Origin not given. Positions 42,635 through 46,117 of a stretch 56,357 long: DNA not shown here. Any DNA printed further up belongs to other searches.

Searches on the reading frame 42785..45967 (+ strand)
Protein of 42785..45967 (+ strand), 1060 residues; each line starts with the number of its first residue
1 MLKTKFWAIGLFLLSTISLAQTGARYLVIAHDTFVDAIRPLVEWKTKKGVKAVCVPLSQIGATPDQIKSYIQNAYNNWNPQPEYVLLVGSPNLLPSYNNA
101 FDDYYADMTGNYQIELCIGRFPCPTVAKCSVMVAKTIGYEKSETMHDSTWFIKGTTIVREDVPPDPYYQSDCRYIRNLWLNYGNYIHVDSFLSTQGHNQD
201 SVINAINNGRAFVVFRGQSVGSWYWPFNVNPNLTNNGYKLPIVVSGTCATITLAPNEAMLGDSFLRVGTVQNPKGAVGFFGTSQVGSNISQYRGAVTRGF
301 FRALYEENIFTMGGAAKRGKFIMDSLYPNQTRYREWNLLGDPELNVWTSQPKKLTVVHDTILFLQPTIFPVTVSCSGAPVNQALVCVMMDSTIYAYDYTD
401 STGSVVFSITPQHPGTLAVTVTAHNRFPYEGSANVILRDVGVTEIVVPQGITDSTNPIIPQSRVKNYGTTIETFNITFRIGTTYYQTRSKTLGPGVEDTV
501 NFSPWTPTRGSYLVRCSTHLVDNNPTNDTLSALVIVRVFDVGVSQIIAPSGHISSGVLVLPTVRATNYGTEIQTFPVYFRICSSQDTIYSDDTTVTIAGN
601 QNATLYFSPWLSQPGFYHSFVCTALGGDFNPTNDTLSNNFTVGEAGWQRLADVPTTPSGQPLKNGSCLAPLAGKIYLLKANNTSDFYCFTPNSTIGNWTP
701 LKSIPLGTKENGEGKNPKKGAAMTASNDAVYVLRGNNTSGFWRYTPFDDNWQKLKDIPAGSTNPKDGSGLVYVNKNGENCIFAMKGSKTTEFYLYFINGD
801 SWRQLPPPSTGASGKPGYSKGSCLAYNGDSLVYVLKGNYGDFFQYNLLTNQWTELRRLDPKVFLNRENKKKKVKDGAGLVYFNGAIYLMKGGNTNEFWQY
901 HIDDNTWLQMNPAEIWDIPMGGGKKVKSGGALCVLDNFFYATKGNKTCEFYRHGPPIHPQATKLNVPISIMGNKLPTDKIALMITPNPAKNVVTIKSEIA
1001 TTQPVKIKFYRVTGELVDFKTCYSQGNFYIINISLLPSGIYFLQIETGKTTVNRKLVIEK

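Call 75: search_protein_families(library=pfam, proteins=[window:42785-45967:+], max_evalue=0.0001)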
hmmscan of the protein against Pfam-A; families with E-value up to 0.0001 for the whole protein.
window:42785-45967:+ (1060 aa): 6 families
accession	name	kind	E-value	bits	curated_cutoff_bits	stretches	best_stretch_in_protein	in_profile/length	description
PF01364.23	Peptidase_C25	-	5.3e-49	167.9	23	1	26-345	1-373/374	Peptidase family C25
PF18962.6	Por_Secre_tail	-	3.3e-13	50.2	27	1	986-1058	3-75/75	Secretion system C-terminal sorting domain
PF24981.1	Beta-prop_ATRN-LZTR1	-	2.3e-08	34.1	50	0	837-913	12-85/289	Attractin/LZTR1 beta-propeller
PF24681.1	Kelch_KLHDC2_KLHL20_DRC7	-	1.1e-06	28.6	50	1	721-914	2-198/221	KLHDC2/KLHL20/DRC7 Kelch-repeats domain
PF13964.12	Kelch_6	-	2.4e-06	27.8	25.3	0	878-909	6-42/50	Kelch motif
PF03785.20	Peptidase_C25_C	-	1.9e-05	24.9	25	1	351-429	1-74/79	Peptidase family C25, C terminal ig-like domain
